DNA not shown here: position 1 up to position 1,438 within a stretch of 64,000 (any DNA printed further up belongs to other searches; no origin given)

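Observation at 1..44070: Three class B (B12-binding) radical SAM enzymes plus four class I methyltransferases imply an unusually heavily C- and O-methylated glycan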

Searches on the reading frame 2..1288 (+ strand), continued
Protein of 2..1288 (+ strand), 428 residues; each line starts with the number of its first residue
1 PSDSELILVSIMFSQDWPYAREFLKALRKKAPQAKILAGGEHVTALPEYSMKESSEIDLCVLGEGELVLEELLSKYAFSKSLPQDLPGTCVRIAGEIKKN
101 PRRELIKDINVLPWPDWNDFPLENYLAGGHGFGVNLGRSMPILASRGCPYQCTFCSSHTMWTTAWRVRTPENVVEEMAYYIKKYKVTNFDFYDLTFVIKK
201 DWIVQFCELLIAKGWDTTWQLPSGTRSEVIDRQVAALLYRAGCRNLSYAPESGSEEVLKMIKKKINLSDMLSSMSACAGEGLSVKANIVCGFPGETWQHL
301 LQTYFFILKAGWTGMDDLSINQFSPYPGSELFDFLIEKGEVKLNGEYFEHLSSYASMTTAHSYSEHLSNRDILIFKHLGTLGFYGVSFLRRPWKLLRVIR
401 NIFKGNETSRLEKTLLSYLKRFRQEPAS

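Call 33: find_encoding_contigs(protein=P0126, flank=8000, max_places=1)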
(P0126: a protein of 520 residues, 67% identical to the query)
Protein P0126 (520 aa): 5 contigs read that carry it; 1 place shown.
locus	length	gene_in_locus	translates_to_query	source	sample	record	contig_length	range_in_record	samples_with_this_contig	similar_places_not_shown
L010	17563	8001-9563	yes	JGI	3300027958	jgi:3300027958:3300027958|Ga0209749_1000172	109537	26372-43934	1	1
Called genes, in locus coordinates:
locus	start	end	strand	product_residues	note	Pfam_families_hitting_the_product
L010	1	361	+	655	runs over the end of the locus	PF13847:Methyltransf_31 (faint), PF02522:Antibiotic_NAT, PF13489:Methyltransf_23, PF08003:Methyltransf_9 (faint), PF08241:Methyltransf_11 (weak), PF08242:Methyltransf_12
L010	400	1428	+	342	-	PF00535:Glycos_transf_2, PF13641:Glyco_tranf_2_3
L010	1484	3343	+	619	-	PF13231:PMT_2 (weak)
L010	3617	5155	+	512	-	-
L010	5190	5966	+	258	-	PF00483:NTP_transferase, PF12804:NTP_transf_3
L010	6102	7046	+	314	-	PF04321:RmlD_sub_bind, PF01370:Epimerase, PF02719:Polysacc_synt_2, PF16363:GDP_Man_Dehyd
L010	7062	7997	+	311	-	PF00535:Glycos_transf_2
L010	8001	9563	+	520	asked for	PF02310:B12-binding, PF04055:Radical_SAM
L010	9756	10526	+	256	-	PF00483:NTP_transferase, PF12804:NTP_transf_3 (weak)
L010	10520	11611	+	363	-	PF04321:RmlD_sub_bind, PF01073:3Beta_HSD, PF01370:Epimerase, PF02719:Polysacc_synt_2, PF16363:GDP_Man_Dehyd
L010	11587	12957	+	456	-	PF01041:DegT_DnrJ_EryC1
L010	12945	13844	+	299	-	PF01118:Semialdhyde_dh (weak), PF09290:AcetDehyd-dimer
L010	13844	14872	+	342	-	PF00682:HMGL-like, PF07836:DmpG_comm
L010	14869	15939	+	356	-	PF01073:3Beta_HSD, PF01370:Epimerase, PF16363:GDP_Man_Dehyd, PF07993:NAD_binding_4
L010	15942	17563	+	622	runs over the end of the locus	PF02776:TPP_enzyme_N, PF00205:TPP_enzyme_M, PF02775:TPP_enzyme_C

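Call 41: find_related_loci(query=A1, collection=metagenome_contigs, flank=7000)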
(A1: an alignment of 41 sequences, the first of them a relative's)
Query A1 (504 aa) in metagenome_contigs; peptide patterns used: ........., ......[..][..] (x = any residue, [..] = any of these).
600 stretches matched a pattern (row limit reached: there are more); 504 encode a relative of the query (tblastn E <= 1e-3); the best 80 are kept; 80 distinct loci.
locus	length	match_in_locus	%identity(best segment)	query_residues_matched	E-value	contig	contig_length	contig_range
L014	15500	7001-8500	64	1-498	0e+0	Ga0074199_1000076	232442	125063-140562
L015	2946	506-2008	58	1-499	0e+0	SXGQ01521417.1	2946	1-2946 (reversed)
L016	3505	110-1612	56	1-498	0e+0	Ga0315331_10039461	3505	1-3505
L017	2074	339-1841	56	1-498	0e+0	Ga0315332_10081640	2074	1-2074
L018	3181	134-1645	58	1-501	0e+0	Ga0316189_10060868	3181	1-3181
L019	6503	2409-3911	56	1-498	0e+0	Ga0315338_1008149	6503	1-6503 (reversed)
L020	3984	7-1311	57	64-497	4e-177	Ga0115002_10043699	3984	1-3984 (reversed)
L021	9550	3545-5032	44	2-497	1e-150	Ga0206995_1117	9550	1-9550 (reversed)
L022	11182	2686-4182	46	3-500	2e-149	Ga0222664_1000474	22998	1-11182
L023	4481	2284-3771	46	2-497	8e-153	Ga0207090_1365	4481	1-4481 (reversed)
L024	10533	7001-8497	44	3-500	6e-148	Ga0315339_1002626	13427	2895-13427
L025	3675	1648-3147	44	2-500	6e-153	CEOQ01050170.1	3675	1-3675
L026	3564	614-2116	45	2-503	3e-153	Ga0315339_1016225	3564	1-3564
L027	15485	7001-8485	44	3-497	5e-147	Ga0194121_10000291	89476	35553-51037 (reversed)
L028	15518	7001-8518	45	1-502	4e-145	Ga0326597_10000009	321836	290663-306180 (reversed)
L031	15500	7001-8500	43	2-500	1e-144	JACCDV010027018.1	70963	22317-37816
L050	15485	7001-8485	44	2-497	7e-142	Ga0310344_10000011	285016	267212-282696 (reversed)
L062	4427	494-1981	43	1-497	8e-144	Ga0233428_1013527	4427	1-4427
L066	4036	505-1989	44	2-497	7e-144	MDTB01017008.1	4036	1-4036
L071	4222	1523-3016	44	1-499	2e-142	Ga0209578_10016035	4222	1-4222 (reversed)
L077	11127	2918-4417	44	1-504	1e-138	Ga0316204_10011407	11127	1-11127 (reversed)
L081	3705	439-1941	42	1-500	1e-142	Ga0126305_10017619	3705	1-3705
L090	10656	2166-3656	43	3-498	6e-138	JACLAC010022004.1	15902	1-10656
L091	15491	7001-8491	44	1-498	3e-137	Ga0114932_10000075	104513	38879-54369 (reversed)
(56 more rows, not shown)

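Call 44: search_protein_families(library=pfam, proteins=[L021:1797-3539:+, L071:3041-4222:-, L091:9038-10573:-, L066:1-438:+, L062:2-424:+, L081:2000-3703:-, L031:3-2546:+, L050:8692-9804:+, L090:6557-7516:+, L025:596-1540:-], max_evalue=0.001)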
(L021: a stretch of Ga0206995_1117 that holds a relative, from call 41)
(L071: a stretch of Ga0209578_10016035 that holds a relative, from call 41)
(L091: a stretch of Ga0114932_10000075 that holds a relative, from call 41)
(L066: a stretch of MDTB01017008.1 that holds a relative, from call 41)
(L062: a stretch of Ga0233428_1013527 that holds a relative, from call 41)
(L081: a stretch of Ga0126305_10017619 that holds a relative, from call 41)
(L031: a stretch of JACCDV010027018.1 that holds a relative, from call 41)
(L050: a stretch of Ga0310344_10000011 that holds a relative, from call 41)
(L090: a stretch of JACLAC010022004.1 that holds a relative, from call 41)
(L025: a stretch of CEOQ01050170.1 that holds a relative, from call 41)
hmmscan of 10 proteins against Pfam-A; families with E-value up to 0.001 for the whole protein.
L021:1797-3539:+ (581 aa): 9 families
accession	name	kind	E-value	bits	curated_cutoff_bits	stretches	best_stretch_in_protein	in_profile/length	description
PF01370.27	Epimerase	-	2.2e-44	152.1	20.9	1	7-260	1-240/240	NAD dependent epimerase/dehydratase family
PF16363.11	GDP_Man_Dehyd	-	3.3e-40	139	27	1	8-323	1-330/332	GDP-mannose 4,6 dehydratase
PF00535.33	Glycos_transf_2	-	1e-31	110.6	23.3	1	353-480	1-130/168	Glycosyl transferase family 2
PF07993.18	NAD_binding_4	-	6.1e-14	52.2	20.1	1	76-204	90-218/258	Male sterility protein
PF01073.25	3Beta_HSD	-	2.2e-12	47.1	22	1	8-247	1-230/280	3-beta hydroxysteroid dehydrogenase/isomerase family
PF04321.23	RmlD_sub_bind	-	2.6e-09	37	27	1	6-201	2-159/287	RmlD substrate binding domain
PF02719.21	Polysacc_synt_2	-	2.5e-07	30.6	20.2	1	7-128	1-130/293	Polysaccharide biosynthesis protein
PF13641.12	Glyco_tranf_2_3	-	8.8e-06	26.3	27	1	352-439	3-96/230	Glycosyltransferase like family 2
PF10111.15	Glyco_tranf_2_2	-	1.7e-05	24.9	27.3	1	353-441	1-93/276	Glycosyltransferase like family 2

L071:3041-4222:- (394 aa): 0 families

L091:9038-10573:- (512 aa): 2 families
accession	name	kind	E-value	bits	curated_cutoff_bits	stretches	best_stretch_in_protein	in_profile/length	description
PF04055.27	Radical_SAM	-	8.2e-20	72.1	29.5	1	206-369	3-166/166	Radical SAM superfamily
PF02310.24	B12-binding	-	1.2e-12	48.2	32.1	1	22-131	12-117/121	B12 binding domain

L066:1-438:+ (146 aa): 1 family
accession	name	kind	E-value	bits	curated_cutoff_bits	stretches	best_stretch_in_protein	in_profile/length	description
PF13307.12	Helicase_C_2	-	1.1e-16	61.8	25.3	1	5-121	40-163/170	Helicase C-terminal domain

L062:2-424:+ (141 aa): 1 family
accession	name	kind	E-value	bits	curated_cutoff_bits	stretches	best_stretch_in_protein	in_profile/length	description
PF14833.11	NAD_binding_11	-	1.9e-34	119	30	1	15-135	1-122/122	NAD-binding of NADP-dependent 3-hydroxyisobutyrate dehydrogenase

L081:2000-3703:- (568 aa): 1 family
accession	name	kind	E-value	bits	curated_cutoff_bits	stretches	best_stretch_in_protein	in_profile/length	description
PF13231.12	PMT_2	-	3.8e-13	50.4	26.1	1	99-209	25-135/160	Dolichyl-phosphate-mannose-protein mannosyltransferase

L031:3-2546:+ (848 aa): 1 family
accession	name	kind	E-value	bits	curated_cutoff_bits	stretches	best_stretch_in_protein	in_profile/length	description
PF09586.16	YfhO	-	2.2e-11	43.3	28.5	1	750-816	763-830/835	Bacterial membrane protein YfhO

L050:8692-9804:+ (371 aa): 3 families
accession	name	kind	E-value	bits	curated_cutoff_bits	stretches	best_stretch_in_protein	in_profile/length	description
PF04055.27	Radical_SAM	-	3.6e-14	53.7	29.5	1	34-199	4-165/166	Radical SAM superfamily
PF13353.11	Fer4_12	-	1.4e-06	29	22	1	31-148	10-121/137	4Fe-4S single cluster domain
PF13186.11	SPASM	-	0.00048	20.8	21.5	0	278-343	1-66/67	Iron-sulfur cluster-binding domain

L090:6557-7516:+ (320 aa): 2 families
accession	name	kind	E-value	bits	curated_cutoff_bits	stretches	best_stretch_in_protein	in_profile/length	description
PF04055.27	Radical_SAM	-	9e-18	65.4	29.5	1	31-168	1-142/166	Radical SAM superfamily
PF13186.11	SPASM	-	1e-14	54.9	21.5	1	229-295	1-66/67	Iron-sulfur cluster-binding domain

L025:596-1540:- (315 aa): 1 family
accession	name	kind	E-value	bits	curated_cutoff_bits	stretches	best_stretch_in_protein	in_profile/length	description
PF01075.23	Glyco_transf_9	-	2.4e-10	40.6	22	1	160-299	103-239/247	Glycosyltransferase family 9 (heptosyltransferase)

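Call 47: find_encoding_contigs(protein=P0122, flank=10000, max_places=1)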
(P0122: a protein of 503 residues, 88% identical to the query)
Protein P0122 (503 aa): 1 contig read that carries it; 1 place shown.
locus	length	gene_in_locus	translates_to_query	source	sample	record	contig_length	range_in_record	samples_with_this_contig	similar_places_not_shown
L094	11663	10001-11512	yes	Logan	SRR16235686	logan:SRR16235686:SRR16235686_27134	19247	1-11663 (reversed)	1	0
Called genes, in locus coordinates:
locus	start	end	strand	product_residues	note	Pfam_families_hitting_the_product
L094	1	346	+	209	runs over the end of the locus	PF00117:GATase, PF01174:SNO (faint), PF07722:Peptidase_C26 (weak)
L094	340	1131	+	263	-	PF00977:His_biosynth, PF01180:DHO_dh (faint), PF01207:Dus (faint), PF03060:NMO (weak)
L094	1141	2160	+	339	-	PF02911:Formyl_trans_C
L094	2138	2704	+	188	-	PF13302:Acetyltransf_3, PF00583:Acetyltransf_1 (weak)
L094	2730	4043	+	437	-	PF16254:DUF4910, PF09940:DUF2172, PF04389:Peptidase_M28 (weak)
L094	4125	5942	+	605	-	PF04464:Glyphos_transf (weak), PF00534:Glycos_transf_1 (weak)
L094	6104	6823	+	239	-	PF25084:LbH_EIF2B (faint), PF25087:GMPPB_C (faint), PF00132:Hexapep (weak), PF14602:Hexapep_2 (weak)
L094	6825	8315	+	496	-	PF01943:Polysacc_synt, PF13440:Polysacc_synt_3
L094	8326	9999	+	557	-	-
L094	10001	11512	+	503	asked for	PF02310:B12-binding, PF04055:Radical_SAM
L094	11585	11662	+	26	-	?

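Call 53: search_protein_families(library=pfam, proteins=[L071:3041-4222:-], max_evalue=0.01)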
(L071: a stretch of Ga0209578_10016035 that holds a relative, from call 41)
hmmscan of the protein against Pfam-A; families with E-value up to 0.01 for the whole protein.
L071:3041-4222:- (394 aa): 0 families

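Call 56: predict_structure(alignment_id=A1)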
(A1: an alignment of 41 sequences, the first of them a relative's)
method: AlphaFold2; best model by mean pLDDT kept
length: 504 residues; sequences in the alignment: 41
mean_pLDDT: 91.8   pTM: 0.91
mean pLDDT of the five models: 91.8, 91.1, 91.0, 90.5, 90.4
residues with pLDDT >= 90: 398; 70-90: 84; 50-70: 22; < 50: 0
segments of 3 or more residues with pLDDT < 50: none
pLDDT, mean of each block of 10 residues (from residue 1): 96 83 94 97 97 84 93 97 96 96 98 96 96 95 95 96 95 92 86 96 90 93 80 66 91 97 86 75 96 85 79 95 93 93 94 95 95 98 98 94 91 95 92 93 97 97 96 96 91 85 59
secondary structure, 60 per line:
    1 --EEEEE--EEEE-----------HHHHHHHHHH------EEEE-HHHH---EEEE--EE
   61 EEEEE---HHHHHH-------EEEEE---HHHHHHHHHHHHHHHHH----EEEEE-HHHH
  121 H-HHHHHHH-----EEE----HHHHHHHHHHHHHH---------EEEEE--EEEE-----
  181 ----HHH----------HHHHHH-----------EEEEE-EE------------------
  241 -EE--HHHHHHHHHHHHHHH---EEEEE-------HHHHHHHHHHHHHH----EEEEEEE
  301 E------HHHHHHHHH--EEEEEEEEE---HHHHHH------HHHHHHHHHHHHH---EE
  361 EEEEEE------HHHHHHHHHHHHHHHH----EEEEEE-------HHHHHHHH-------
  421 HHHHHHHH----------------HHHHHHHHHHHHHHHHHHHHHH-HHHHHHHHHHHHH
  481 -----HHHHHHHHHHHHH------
elements in order: E3-7 E10-13 H25-34 E41-44 H46-49 E53-56 E59-65 H69-74 E82-86 H90-106 E111-115 H117-121 H123-129 E135-137 H142-155 E165-169 E172-175 H198-203 E215-219 H246-260 E264-268 H276-289 E294-301 H308-316 E319-327 H331-336 H343-355 E359-366 H373-388 E393-398 H406-413 H421-428 H445-466 H468-480 H486-498

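Call 60: fold_search(model_id=the predicted structure, library=pdb)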
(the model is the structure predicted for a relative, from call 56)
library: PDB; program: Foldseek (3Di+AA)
matches with E <= 10: 1797; with E <= 0.001: 90
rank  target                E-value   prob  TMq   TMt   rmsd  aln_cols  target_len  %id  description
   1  6fd2_A                5.2e-22  1.00  0.67  0.73   6.4       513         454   18  Radical SAM 1,2-diol dehydratase AprD4 in complex with its substrate paromamine (released 2018-01-17)
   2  6fd2_B                1.8e-21  1.00  0.68  0.75   5.6       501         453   18  Radical SAM 1,2-diol dehydratase AprD4 in complex with its substrate paromamine (released 2018-01-17)
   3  9ccb                  5.7e-21  1.00  0.59  0.70   9.8       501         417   16  X-ray crystal structure of methyl-coenzyme M reductase glutamine methylase (MgmA) from Methanothermobacter marburgensis  (released 2025-01-01)
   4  6wte_A                4.5e-20  1.00  0.60  0.54   8.6       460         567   17  Structure of radical S-adenosylmethionine methyltransferase, TsrM, from Kitasatospora setae with cobalamin and [4Fe-4S (released 2020-12-23)
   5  6wtf_A                9.0e-20  1.00  0.61  0.57   5.5       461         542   18  Structure of radical S-adenosylmethionine methyltransferase, TsrM, from Kitasatospora setae with tryptophan substrate  (released 2020-12-23)
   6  6wte_B                1.0e-19  1.00  0.61  0.59   5.8       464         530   18  Structure of radical S-adenosylmethionine methyltransferase, TsrM, from Kitasatospora setae with cobalamin and [4Fe-4S (released 2020-12-23)
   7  6wtf_B                1.4e-19  1.00  0.61  0.58   8.5       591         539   17  Structure of radical S-adenosylmethionine methyltransferase, TsrM, from Kitasatospora setae with tryptophan substrate  (released 2020-12-23)
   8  7kdx_B                2.4e-18  1.00  0.63  0.49   3.7       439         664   17  Crystal structure of Streptomyces tokunonesis TokK with hydroxycobalamin, 5'-deoxyadenosine, and methionine (released 2022-01-12)
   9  5ul4                  3.0e-18  1.00  0.66  0.47   9.9       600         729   14  Structure of Cobalamin-dependent S-adenosylmethionine radical enzyme OxsB with aqua-cobalamin and S-adenosylmethionine b (released 2017-04-19)
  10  9n1b                  5.1e-18  1.00  0.60  0.49   5.0       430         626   19  Crystal structure of CysS from Corallococcus sp. CA054B with 5'-deoxyadenosine, methionine, and pantetheinylated 3-metho (released 2026-01-28)
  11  7kdx_A                2.6e-17  1.00  0.61  0.48   4.5       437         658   16  Crystal structure of Streptomyces tokunonesis TokK with hydroxycobalamin, 5'-deoxyadenosine, and methionine (released 2022-01-12)
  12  7kdy_A                3.3e-17  1.00  0.63  0.49   3.8       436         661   16  Crystal structure of Streptomyces tokunonesis TokK with hydroxycobalamin, 5'-deoxyadenosine, methionine, and (2R)-pant (released 2022-01-12)
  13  9n1c                  5.3e-17  1.00  0.60  0.50   4.8       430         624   18  Crystal structure of CysS from Corallococcus sp. CA054B with 5'-deoxyadenosine, methionine, and pantetheinylated 3-ethox (released 2026-01-28)
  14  5ul3                  6.3e-17  1.00  0.59  0.42  11.3       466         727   16  Structure of Cobalamin-dependent S-adenosylmethionine radical enzyme OxsB with aqua-cobalamin bound (released 2017-04-19)
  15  9n1d                  6.7e-17  1.00  0.60  0.49   5.1       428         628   18  Crystal structure of CysS from Corallococcus sp. CA054B with 5'-deoxyadenosine and methionine bound (released 2026-01-28)
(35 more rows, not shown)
